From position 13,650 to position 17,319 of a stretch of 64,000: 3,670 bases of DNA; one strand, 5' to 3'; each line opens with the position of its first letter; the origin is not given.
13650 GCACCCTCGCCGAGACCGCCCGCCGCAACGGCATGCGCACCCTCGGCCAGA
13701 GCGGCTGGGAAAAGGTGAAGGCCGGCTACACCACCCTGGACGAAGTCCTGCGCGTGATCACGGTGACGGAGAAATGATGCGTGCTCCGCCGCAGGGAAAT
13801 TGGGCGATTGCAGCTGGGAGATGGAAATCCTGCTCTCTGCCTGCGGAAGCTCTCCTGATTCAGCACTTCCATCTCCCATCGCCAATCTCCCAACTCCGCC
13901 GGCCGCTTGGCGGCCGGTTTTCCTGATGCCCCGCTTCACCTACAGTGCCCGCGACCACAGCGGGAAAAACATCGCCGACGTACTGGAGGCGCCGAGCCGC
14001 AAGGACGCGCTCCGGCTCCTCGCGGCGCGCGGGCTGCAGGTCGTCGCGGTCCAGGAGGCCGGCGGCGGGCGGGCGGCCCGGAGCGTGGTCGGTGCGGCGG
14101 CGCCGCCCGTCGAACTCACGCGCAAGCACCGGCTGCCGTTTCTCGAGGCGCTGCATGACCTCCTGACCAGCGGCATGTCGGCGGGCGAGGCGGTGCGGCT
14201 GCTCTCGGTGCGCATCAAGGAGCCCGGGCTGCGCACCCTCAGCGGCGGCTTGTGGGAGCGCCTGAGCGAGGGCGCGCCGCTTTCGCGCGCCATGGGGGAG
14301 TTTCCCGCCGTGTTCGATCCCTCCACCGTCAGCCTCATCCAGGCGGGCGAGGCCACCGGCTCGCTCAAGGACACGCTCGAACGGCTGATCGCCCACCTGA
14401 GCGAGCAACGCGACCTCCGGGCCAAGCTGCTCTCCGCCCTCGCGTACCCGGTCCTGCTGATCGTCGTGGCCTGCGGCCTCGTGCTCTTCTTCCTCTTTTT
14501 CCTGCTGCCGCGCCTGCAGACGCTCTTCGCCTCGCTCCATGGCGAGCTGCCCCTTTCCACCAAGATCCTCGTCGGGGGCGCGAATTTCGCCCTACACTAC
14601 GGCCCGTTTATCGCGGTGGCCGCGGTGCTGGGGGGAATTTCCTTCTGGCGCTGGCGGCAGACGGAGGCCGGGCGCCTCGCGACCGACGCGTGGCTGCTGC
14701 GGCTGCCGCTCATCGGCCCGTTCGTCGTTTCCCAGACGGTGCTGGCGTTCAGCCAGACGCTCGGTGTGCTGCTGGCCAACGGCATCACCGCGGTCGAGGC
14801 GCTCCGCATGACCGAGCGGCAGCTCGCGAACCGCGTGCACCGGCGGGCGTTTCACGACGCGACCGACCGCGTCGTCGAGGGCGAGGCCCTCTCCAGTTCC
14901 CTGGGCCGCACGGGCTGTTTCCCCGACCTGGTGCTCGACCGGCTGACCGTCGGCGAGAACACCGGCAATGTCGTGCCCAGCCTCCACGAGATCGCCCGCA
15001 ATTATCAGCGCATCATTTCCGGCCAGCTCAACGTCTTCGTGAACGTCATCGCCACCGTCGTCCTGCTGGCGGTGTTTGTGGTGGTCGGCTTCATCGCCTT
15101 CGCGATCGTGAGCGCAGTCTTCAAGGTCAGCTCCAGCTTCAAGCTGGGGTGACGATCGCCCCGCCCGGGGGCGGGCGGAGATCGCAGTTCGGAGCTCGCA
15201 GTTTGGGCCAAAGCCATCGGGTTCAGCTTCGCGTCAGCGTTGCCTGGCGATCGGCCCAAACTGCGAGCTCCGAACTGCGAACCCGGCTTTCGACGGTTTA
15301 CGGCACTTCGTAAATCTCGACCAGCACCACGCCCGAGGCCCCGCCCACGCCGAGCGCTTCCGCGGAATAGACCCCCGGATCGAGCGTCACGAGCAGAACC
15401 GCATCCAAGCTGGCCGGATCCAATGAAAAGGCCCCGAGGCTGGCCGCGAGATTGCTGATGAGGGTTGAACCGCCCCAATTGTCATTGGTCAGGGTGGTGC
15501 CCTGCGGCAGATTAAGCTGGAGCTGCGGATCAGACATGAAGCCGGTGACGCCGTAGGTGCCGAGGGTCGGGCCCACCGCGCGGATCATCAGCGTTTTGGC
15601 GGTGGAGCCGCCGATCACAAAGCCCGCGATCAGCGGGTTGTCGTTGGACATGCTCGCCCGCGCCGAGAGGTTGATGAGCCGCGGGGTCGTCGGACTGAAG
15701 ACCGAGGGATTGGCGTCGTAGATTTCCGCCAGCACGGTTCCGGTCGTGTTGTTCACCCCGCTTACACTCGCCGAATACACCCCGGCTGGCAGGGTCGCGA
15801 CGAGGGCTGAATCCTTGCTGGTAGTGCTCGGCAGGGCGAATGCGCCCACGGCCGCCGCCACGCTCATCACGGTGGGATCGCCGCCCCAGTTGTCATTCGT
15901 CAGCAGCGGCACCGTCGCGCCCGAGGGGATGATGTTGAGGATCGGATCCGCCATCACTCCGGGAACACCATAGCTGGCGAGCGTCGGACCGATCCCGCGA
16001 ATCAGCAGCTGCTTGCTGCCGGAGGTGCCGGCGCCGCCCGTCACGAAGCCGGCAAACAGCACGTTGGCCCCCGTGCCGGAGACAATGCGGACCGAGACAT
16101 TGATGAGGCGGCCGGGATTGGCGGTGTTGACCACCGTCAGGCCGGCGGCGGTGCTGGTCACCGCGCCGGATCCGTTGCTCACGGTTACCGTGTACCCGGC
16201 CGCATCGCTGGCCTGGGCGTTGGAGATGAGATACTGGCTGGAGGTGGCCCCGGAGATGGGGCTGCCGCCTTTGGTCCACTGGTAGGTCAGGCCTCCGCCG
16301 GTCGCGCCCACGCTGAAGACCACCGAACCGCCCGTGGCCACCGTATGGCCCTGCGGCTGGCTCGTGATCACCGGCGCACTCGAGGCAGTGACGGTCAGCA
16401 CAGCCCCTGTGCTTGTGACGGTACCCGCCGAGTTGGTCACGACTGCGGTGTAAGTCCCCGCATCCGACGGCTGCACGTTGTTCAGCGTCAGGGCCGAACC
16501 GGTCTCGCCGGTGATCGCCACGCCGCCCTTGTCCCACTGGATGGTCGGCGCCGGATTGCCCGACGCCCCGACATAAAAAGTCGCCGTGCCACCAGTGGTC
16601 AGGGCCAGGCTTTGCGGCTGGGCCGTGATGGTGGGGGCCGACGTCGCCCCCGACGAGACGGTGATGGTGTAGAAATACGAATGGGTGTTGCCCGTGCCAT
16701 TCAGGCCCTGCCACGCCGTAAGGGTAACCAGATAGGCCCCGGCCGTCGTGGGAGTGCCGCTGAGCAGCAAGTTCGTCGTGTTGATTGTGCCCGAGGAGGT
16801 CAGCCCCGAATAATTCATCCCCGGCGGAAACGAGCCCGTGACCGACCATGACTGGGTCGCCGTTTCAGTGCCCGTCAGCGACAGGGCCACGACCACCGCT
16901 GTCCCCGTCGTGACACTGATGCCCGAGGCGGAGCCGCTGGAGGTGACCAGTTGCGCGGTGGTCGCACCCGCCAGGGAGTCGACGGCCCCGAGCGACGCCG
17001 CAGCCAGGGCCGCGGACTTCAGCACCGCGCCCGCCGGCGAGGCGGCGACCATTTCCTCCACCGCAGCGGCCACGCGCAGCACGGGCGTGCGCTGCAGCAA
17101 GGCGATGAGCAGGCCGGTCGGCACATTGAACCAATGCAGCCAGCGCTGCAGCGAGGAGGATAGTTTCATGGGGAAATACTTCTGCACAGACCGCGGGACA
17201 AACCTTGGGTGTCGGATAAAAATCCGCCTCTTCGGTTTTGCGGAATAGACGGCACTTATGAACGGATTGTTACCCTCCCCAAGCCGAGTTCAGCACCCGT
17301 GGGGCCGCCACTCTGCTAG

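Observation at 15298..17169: Ig-repeat protein downstream of the ApbE module carries a second D-x-L-A-G-A-T motif and an unexplained tandem C-terminal module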

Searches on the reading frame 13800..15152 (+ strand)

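Call 6: search_protein_families(library=pfam, proteins=[window:13800-15152:+], max_evalue=0.01)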
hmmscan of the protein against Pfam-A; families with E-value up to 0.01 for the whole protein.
window:13800-15152:+ (450 aa): 3 families
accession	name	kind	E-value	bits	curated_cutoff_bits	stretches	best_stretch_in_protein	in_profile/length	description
PF00482.28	T2SSF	-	5e-48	162.6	25.2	2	114-237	1-125/125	Type II secretion system (T2SS), protein F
PF15875.10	DUF4731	-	0.0003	21.4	27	1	396-433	31-68/75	Domain of unknown function (DUF4731)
PF03701.19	UPF0181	-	0.007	16.4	23.5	0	116-141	18-43/50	Uncharacterised protein family (UPF0181)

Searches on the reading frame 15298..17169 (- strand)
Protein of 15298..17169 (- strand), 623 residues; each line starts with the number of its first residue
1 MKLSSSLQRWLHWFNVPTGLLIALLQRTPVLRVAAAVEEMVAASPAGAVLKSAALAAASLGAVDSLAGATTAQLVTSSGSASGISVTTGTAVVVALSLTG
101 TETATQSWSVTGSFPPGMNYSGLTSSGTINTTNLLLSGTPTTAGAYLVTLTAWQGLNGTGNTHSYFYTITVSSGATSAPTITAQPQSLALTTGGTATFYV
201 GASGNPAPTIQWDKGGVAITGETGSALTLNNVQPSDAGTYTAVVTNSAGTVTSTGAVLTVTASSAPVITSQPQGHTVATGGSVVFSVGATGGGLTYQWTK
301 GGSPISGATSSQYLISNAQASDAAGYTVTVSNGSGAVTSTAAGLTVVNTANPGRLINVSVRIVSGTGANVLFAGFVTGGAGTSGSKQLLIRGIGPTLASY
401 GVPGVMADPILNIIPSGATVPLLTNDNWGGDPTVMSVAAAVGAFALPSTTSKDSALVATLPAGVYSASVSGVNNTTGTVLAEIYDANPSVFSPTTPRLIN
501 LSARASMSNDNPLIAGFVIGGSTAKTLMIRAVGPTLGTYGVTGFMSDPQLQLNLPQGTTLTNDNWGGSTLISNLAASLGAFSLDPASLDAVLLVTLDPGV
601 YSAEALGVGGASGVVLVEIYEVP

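Call 5: search_protein_families(library=pfam, proteins=[window:15298-17169:-], max_evalue=0.01)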
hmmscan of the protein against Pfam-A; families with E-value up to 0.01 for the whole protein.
window:15298-17169:- (623 aa): 5 families
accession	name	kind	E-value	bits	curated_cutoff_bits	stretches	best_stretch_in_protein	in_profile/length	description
PF13927.12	Ig_3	-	2.6e-25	89.1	30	2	179-246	2-78/78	Immunoglobulin domain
PF07679.22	I-set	-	5.9e-23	81.2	23.7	2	179-254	1-85/90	Immunoglobulin I-set domain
PF13895.12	Ig_2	-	2.4e-16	60.2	27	2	179-253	2-72/79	Immunoglobulin domain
PF00047.31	ig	-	2.5e-07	31.4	21.8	1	190-252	5-78/81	Immunoglobulin domain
PF07686.23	V-set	-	2.5e-05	24.9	26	0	226-261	74-109/109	Immunoglobulin V-set domain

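Call 10: find_homologous_proteins(query=window:15298-17169:-, max_evalue=0.00001)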
Query window:15298-17169:- (623 aa): 2386 proteins with E <= 0.00001 among 8000 candidates; the best 120 are listed.
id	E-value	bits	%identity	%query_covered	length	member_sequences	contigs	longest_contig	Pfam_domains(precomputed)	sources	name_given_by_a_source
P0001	0.0e+0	1269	100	100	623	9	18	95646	PF07679.23,PF13895.13,PF13927.13,PF00047.32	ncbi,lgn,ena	-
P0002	0.0e+0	1135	90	100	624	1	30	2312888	PF07679.23,PF13895.13,PF13927.13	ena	-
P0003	0.0e+0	1055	74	84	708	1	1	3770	PF07679.23,PF13895.13,PF07686.24,PF13927.13,PF22971.3,PF00047.32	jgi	jgi:hypothetical protein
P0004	0.0e+0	1044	58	92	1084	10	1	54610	PF07679.23,PF13895.13,PF07686.24,PF16680.12,PF13927.13,PF22971.3,PF16681.12,PF00047.32,PF22854.3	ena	-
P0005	0.0e+0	1039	82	100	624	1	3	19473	PF07679.23,PF13895.13,PF13927.13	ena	-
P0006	0.0e+0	1016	58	92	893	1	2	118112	PF07679.23,PF13895.13,PF07686.24,PF16680.12,PF13927.13,PF16681.12,PF00047.32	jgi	-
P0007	7.8e-279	944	58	84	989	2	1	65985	PF07679.23,PF13895.13,PF07686.24,PF13927.13,PF22971.3,PF16681.12,PF00047.32,PF08205.19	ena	-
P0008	4.1e-277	939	58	91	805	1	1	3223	PF07679.23,PF13895.13,PF07686.24,PF13927.13,PF16681.12,PF00047.32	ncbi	-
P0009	1.1e-264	898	68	75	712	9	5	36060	PF07679.23,PF13895.13,PF07686.24,PF13927.13,PF00047.32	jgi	jgi:hypothetical protein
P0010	3.6e-247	840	59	87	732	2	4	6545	PF07679.23,PF13895.13,PF07686.24,PF13927.13,PF16681.12,PF00047.32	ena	-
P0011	9.0e-247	839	63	75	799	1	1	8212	PF07679.23,PF13895.13,PF07686.24,PF13927.13,PF16681.12,PF00047.32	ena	-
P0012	1.4e-243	828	51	77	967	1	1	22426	PF07679.23,PF13895.13,PF16706.12,PF07686.24,PF16680.12,PF13927.13,PF22971.3,PF16681.12,PF00047.32,PF28321.1,PF22854.3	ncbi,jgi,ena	jgi:hypothetical protein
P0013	1.3e-240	818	52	92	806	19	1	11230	PF07679.23,PF13895.13,PF07686.24,PF13927.13,PF16681.12,PF00047.32,PF08205.19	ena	-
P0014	2.0e-240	818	60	87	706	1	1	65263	PF07679.23,PF13895.13,PF07686.24,PF13927.13,PF00047.32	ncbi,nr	ncbi:MAG: hypothetical protein JWM88_341 [Verrucomicrobia bacterium]|nr:hypothetical protein [Verruc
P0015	6.5e-237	806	58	92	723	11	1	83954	PF07679.23,PF13895.13,PF07686.24,PF16680.12,PF13927.13,PF16681.12,PF00047.32,PF22854.3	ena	-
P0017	9.5e-234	796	65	100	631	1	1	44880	PF07679.23,PF13895.13,PF07686.24,PF13927.13,PF00047.32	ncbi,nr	ncbi:MAG: immunoglobulin domain-containing protein [Verrucomicrobia bacterium]|nr:immunoglobulin dom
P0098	2.8e-143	497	47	100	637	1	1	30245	PF07679.23,PF13895.13,PF13927.13,PF00047.32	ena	-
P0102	1.6e-142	494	48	100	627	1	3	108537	PF07679.23,PF13895.13,PF13927.13,PF00047.32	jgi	jgi:hypothetical protein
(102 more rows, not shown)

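Call 15: search_protein_families(library=ncbifam, proteins=[window:15298-17169:-], max_evalue=0.1)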
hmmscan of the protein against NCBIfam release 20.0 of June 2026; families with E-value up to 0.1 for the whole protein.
window:15298-17169:- (623 aa): 0 families

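Call 16: find_encoding_contigs(protein=P0017, flank=10000, max_places=2)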
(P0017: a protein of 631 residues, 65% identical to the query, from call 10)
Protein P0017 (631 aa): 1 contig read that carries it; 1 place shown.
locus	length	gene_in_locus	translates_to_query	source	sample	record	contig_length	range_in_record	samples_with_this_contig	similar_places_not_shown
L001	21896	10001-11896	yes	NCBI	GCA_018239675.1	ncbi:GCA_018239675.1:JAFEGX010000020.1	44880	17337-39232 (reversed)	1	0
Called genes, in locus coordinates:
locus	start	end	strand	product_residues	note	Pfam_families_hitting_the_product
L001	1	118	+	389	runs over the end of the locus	PF21687:T2SSK_1st (weak)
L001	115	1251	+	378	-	-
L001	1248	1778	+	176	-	PF04612:T2SSM (weak)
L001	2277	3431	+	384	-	PF12094:DUF3570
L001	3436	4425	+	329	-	PF02424:ApbE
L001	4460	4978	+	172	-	PF00578:AhpC-TSA, PF08534:Redoxin, PF00085:Thioredoxin, PF13905:Thioredoxin_8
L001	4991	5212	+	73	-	PF14086:DUF4266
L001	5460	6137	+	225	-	PF00072:Response_reg, PF00486:Trans_reg_C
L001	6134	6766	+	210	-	PF13620:CarboxypepD_reg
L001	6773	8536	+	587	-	PF00512:HisKA, PF02518:HATPase_c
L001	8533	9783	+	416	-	-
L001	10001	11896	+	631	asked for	PF00047:ig (faint), PF07686:V-set (faint), PF07679:I-set, PF13895:Ig_2 (weak), PF13927:Ig_3, PF07679:I-set (weak), PF13895:Ig_2 (weak), PF13927:Ig_3 (weak)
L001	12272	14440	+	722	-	PF13927:Ig_3, PF07679:I-set (weak)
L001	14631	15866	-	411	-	PF28597:T2SSF_N, PF00482:T2SSF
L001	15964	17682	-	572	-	PF00437:T2SSE, PF13191:AAA_16 (weak)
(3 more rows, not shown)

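Call 17: find_encoding_contigs(protein=P0102, flank=10000, max_places=2)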
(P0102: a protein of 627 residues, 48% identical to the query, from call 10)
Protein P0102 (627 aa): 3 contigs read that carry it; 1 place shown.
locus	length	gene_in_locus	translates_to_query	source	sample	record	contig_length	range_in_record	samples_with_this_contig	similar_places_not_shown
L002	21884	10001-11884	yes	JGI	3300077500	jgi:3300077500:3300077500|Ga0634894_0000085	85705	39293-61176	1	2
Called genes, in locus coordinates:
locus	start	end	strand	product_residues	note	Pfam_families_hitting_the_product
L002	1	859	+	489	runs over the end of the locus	PF07394:DUF1501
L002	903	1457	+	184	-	-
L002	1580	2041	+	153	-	PF07963:N_methyl, PF08334:T2SSG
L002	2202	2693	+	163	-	-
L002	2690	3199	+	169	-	PF07963:N_methyl (weak)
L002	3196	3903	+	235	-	PF07963:N_methyl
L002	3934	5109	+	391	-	PF21687:T2SSK_1st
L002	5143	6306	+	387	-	-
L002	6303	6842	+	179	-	-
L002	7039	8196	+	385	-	PF12094:DUF3570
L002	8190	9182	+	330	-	PF02424:ApbE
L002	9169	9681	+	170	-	PF00578:AhpC-TSA, PF08534:Redoxin, PF20029:DUF6436 (weak), PF00085:Thioredoxin, PF13905:Thioredoxin_8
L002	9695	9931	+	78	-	PF14086:DUF4266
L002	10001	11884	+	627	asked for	PF00047:ig (faint), PF13895:Ig_2, PF07679:I-set, PF13927:Ig_3, PF07679:I-set (weak), PF13927:Ig_3 (weak)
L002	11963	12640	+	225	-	PF00072:Response_reg, PF00486:Trans_reg_C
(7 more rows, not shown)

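Call 18: find_encoding_contigs(protein=P0098, flank=10000, max_places=2)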
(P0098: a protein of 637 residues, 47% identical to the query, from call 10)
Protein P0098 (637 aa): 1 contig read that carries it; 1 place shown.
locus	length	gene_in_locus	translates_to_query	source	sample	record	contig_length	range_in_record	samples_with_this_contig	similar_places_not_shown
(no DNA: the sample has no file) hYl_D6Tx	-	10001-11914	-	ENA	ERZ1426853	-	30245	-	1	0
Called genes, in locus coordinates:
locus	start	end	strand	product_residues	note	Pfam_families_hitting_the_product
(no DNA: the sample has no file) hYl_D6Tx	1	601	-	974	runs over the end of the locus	PF07715:Plug (weak)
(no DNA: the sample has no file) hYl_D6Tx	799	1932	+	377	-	PF01408:GFO_IDH_MocA, PF22725:GFO_IDH_MocA_C3, PF02894:GFO_IDH_MocA_C (faint)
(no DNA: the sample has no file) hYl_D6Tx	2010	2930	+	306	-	-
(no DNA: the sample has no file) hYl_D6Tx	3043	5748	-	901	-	PF07715:Plug, PF00593:TonB_dep_Rec_b-barrel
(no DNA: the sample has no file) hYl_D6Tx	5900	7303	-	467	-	PF01979:Amidohydro_1, PF07969:Amidohydro_3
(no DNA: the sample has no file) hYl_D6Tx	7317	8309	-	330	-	PF01156:IU_nuc_hydro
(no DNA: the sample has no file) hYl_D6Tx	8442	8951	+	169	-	-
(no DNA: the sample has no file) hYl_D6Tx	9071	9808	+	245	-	PF01292:Ni_hydr_CYTB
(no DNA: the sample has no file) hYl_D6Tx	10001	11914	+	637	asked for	PF07679:I-set, PF13895:Ig_2, PF13927:Ig_3, PF00047:ig (faint), PF07679:I-set, PF13927:Ig_3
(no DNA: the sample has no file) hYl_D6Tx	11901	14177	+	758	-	PF11412:DsbD_N, PF02683:DsbD_TM, PF13899:Thioredoxin_7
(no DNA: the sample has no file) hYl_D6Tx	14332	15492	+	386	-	PF12094:DUF3570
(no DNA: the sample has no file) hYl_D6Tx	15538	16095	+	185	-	PF08534:Redoxin, PF00578:AhpC-TSA, PF00085:Thioredoxin, PF13905:Thioredoxin_8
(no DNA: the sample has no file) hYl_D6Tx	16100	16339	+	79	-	PF14086:DUF4266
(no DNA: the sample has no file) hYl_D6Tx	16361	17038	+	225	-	PF00072:Response_reg, PF00486:Trans_reg_C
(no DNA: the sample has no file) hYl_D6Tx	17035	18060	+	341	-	PF00512:HisKA, PF02518:HATPase_c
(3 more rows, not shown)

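Call 54: predict_structure(alignment_id=A1)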
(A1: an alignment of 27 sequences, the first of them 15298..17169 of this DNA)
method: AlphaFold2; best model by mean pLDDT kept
length: 623 residues; sequences in the alignment: 27
mean_pLDDT: 84.0   pTM: 0.60
mean pLDDT of the five models: 84.0, 84.1, 83.2, 82.4, 79.9
residues with pLDDT >= 90: 300; 70-90: 250; 50-70: 14; < 50: 59
segments of 3 or more residues with pLDDT < 50: 1-4, 13-17, 19-21, 23-40, 43-70
pLDDT, mean of each block of 10 residues (from residue 1): 45 47 47 43 47 41 34 79 84 87 87 91 92 90 91 90 91 83 92 86 85 95 90 89 93 94 87 95 93 91 93 94 97 90 95 88 78 84 90 91 90 90 89 90 83 92 91 88 87 84 85 90 95 89 90 86 85 87 87 94 90 91 86
secondary structure, 60 per line:
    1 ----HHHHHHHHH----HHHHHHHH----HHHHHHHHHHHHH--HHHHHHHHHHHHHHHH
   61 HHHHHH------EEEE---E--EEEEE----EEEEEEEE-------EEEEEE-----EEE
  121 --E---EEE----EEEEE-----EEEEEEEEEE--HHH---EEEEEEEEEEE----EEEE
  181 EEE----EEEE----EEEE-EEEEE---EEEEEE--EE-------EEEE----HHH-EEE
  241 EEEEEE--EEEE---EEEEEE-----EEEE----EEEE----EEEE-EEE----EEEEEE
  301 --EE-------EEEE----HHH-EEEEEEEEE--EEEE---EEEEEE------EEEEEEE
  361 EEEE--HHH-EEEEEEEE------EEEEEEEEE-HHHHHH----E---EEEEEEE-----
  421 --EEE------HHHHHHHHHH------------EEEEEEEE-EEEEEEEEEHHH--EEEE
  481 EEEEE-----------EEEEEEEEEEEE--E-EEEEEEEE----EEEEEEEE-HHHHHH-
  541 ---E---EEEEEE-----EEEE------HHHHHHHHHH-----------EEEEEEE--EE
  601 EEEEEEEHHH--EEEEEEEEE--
elements in order: H5-13 H18-25 H30-42 H45-66 E73-76 E83-87 E92-99 E107-112 E118-120 E127-129 E134-138 E144-153 E162-172 E177-183 E188-191 E196-199 E201-205 E209-214 E226-229 E238-246 E249-252 E256-261 E267-270 E275-278 E283-286 E288-290 E295-300 E312-315 E324-332 E335-338 E342-347 E354-364 E371-378 E385-393 H395-400 E409-415 E423-425 H432-441 E454-461 E463-471 E477-485 E497-508 E513-520 E525-532 H534-539 E548-553 E559-562 H569-578 E590-596 E599-607 E613-621

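Call 66: list_cluster_members(proteins=[P0001])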
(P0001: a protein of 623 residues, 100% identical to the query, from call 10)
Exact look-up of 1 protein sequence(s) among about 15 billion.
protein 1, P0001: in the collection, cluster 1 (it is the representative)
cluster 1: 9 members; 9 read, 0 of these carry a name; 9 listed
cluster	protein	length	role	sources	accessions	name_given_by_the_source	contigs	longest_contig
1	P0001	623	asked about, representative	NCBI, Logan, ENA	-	-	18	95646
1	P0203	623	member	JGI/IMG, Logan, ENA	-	-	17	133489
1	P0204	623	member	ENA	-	-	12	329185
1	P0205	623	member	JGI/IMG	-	-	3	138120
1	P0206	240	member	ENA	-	-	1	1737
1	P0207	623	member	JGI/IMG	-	-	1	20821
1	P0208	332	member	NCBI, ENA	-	-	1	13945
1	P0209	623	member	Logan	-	-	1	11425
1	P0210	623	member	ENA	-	-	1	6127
